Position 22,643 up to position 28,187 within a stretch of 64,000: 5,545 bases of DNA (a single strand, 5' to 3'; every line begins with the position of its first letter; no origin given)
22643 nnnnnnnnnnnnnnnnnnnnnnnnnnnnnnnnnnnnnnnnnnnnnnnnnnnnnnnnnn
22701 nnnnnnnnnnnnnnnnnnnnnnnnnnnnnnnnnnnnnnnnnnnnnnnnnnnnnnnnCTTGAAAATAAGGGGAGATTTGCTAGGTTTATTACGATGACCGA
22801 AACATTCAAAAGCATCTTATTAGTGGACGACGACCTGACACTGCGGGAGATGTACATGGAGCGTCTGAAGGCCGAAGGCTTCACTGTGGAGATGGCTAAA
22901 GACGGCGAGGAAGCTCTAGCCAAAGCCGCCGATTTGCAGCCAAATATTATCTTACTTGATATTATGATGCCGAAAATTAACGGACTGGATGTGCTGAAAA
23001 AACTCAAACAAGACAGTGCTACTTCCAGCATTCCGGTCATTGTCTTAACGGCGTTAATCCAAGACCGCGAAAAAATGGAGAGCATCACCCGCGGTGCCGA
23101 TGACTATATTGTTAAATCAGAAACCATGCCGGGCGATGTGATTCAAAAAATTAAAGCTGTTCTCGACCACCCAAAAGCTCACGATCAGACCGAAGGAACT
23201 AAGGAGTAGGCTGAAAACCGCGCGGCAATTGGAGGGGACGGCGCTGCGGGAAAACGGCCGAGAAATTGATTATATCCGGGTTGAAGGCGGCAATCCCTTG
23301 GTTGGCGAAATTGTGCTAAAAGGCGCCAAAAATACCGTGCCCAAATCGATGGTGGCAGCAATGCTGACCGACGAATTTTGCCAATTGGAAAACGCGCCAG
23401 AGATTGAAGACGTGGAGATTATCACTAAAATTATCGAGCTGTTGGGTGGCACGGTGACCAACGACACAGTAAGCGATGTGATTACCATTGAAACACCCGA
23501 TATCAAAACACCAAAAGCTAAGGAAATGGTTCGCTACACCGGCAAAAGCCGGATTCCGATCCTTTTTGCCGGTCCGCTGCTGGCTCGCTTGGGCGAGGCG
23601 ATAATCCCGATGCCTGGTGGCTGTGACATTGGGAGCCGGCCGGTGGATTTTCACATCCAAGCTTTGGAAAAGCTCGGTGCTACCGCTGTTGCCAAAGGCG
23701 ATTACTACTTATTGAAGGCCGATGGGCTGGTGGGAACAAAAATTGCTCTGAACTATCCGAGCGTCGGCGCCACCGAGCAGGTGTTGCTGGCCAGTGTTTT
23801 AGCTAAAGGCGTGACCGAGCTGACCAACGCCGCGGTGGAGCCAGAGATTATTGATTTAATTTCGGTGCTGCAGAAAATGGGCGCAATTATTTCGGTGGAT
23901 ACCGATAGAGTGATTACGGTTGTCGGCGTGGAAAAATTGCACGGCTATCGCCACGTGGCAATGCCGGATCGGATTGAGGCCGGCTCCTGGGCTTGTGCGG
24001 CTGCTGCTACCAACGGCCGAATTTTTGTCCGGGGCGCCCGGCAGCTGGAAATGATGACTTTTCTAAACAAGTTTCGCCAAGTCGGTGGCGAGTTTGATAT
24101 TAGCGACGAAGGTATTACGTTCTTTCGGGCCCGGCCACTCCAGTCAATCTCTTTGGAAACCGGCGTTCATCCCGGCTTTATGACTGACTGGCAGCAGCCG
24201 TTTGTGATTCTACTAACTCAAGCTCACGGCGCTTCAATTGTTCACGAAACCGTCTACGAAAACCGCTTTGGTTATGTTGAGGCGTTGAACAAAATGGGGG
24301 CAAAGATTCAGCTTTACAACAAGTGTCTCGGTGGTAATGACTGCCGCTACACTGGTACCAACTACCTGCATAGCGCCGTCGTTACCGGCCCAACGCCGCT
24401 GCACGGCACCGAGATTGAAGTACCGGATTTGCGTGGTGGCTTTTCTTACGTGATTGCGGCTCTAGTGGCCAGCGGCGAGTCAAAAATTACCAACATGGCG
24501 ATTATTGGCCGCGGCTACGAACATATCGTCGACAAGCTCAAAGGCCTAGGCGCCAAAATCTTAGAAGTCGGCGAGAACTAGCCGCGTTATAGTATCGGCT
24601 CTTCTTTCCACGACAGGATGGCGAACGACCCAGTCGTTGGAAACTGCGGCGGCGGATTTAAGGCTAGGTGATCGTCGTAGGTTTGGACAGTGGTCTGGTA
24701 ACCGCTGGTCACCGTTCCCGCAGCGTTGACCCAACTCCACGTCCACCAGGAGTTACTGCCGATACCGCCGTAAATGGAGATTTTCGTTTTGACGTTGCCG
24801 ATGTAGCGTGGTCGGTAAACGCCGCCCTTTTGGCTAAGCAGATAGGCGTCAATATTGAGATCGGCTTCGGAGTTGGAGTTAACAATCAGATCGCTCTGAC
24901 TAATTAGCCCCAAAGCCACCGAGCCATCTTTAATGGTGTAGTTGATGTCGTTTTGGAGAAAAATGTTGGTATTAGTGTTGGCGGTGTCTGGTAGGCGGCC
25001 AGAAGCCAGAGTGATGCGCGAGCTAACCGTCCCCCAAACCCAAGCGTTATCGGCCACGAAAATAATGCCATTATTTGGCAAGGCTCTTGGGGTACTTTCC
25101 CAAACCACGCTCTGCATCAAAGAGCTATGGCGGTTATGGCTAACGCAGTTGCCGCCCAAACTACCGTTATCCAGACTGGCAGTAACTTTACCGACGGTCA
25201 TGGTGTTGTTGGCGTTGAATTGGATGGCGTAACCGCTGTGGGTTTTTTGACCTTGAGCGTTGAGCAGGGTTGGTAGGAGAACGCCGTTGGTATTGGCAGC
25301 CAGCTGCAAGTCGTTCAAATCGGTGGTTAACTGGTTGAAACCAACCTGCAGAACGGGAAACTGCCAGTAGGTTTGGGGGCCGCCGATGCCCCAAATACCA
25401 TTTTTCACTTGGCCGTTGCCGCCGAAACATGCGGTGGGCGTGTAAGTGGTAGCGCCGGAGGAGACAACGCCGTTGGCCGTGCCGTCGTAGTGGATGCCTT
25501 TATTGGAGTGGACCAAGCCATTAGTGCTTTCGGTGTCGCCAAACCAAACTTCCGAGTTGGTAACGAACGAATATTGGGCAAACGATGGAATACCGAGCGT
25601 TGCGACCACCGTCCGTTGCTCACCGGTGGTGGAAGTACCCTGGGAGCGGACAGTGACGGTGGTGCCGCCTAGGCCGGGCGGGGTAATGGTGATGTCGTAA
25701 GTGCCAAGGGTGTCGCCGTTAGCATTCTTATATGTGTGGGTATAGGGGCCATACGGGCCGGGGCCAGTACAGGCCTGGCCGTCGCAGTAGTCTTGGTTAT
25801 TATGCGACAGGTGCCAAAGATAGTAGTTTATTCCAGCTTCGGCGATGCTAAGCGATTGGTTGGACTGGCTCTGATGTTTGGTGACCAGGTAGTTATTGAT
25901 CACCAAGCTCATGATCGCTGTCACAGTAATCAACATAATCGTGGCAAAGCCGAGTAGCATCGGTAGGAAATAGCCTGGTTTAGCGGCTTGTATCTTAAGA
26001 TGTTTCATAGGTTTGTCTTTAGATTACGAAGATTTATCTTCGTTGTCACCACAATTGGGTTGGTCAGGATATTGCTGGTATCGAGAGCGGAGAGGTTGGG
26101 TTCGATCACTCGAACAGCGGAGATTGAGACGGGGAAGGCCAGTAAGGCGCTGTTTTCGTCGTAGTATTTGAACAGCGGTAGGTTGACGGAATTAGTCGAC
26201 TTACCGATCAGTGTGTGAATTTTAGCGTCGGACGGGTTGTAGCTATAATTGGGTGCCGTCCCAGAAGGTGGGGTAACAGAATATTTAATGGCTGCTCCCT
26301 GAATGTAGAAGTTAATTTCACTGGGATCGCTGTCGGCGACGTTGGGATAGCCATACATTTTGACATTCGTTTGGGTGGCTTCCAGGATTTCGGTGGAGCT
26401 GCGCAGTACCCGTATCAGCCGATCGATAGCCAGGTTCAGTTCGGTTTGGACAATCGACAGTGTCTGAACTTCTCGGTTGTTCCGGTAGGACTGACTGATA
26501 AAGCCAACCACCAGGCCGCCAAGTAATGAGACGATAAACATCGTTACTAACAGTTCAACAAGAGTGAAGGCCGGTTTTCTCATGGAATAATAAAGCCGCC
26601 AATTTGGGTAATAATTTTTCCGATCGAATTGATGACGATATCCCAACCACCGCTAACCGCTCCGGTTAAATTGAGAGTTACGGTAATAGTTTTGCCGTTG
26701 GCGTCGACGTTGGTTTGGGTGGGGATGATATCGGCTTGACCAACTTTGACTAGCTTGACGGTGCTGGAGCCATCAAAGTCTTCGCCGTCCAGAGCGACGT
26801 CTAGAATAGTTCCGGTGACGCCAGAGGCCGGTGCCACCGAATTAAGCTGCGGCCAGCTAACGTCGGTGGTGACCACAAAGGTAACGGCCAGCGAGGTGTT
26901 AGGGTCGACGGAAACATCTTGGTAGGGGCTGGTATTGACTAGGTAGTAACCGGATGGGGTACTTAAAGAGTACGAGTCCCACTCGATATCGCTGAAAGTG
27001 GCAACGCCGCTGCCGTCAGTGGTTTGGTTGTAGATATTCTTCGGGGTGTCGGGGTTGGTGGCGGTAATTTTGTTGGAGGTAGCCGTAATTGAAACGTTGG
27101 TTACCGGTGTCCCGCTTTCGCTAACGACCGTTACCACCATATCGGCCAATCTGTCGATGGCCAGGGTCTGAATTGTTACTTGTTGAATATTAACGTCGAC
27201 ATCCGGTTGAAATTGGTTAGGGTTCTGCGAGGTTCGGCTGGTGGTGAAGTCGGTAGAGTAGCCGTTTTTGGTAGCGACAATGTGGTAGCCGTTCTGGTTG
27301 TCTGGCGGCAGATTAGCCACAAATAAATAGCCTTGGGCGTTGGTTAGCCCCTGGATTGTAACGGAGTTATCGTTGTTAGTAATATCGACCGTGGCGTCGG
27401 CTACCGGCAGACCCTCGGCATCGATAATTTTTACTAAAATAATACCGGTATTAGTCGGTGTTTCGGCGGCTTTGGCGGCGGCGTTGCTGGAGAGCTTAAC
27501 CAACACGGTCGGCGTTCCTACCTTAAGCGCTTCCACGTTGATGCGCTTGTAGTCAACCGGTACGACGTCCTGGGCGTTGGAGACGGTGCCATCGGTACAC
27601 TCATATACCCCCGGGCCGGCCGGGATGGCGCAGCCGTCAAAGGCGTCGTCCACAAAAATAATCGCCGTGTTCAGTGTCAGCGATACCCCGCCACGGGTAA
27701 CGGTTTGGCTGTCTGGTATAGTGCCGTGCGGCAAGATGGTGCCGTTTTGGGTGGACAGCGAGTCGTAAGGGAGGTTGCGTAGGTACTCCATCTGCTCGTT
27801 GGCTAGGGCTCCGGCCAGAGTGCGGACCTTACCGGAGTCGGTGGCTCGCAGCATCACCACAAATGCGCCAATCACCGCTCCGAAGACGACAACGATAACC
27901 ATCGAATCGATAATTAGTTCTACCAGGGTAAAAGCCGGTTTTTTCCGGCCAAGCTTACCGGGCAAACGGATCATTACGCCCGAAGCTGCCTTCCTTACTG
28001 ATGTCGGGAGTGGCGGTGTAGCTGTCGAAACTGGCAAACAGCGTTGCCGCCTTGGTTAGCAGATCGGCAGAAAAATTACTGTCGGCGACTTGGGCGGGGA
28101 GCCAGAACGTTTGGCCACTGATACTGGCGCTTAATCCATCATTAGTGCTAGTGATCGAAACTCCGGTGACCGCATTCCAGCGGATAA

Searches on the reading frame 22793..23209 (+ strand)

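Call 90: search_protein_families(library=pfam, proteins=[window:22793-23209:+], max_evalue=0.001)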
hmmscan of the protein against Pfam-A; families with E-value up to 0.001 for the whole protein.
window:22793-23209:+ (138 aa): 1 family
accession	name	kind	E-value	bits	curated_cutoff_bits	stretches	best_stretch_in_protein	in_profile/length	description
PF00072.30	Response_reg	-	6.5e-25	87.9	30.2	1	8-111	1-102/111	Response regulator receiver domain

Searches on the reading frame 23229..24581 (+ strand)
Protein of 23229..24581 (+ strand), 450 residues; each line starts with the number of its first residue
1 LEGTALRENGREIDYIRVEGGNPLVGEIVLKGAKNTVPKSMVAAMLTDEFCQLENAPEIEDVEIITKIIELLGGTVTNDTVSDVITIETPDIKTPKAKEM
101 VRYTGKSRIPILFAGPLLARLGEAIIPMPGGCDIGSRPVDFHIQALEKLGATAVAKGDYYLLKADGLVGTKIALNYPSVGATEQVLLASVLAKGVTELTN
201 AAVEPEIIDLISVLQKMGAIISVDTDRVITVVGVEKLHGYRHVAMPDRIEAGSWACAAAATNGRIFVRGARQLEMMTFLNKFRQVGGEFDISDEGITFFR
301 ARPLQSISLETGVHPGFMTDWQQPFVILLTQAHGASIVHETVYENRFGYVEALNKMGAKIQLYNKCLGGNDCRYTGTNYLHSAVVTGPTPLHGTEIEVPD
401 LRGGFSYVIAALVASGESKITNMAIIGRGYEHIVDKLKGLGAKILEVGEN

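Call 90: search_protein_families(library=pfam, proteins=[window:23229-24581:+], max_evalue=0.001)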
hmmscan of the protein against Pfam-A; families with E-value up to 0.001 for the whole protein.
window:23229-24581:+ (450 aa): 1 family
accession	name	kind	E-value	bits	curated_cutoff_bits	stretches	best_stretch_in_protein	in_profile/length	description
PF00275.25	EPSP_synthase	-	2.4e-71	241.1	22.8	1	18-437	1-417/417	EPSP synthase (3-phosphoshikimate 1-carboxyvinyltransferase)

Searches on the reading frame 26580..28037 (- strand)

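Call 90: search_protein_families(library=pfam, proteins=[window:26580-28037:-], max_evalue=0.001)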
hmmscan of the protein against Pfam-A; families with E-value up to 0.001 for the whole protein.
window:26580-28037:- (485 aa): 4 families
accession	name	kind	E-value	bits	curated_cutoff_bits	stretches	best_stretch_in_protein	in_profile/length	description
PF13620.12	CarboxypepD_reg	-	1.2e-08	35.6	32.3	1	202-265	4-64/82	Carboxypeptidase regulatory-like domain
PF11974.14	bMG3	-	7.1e-07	29.6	34.9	1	208-280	24-96/103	Bacterial alpha-2-macroglobulin MG3 domain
PF17802.7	SpaA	-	2.1e-05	25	23.1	0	306-381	10-80/91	Prealbumin-like fold domain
PF24025.1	Ig_DR_A0283-like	-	2.7e-05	24.8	27.1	0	299-358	8-60/102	DR_A0283-like, Ig-like domain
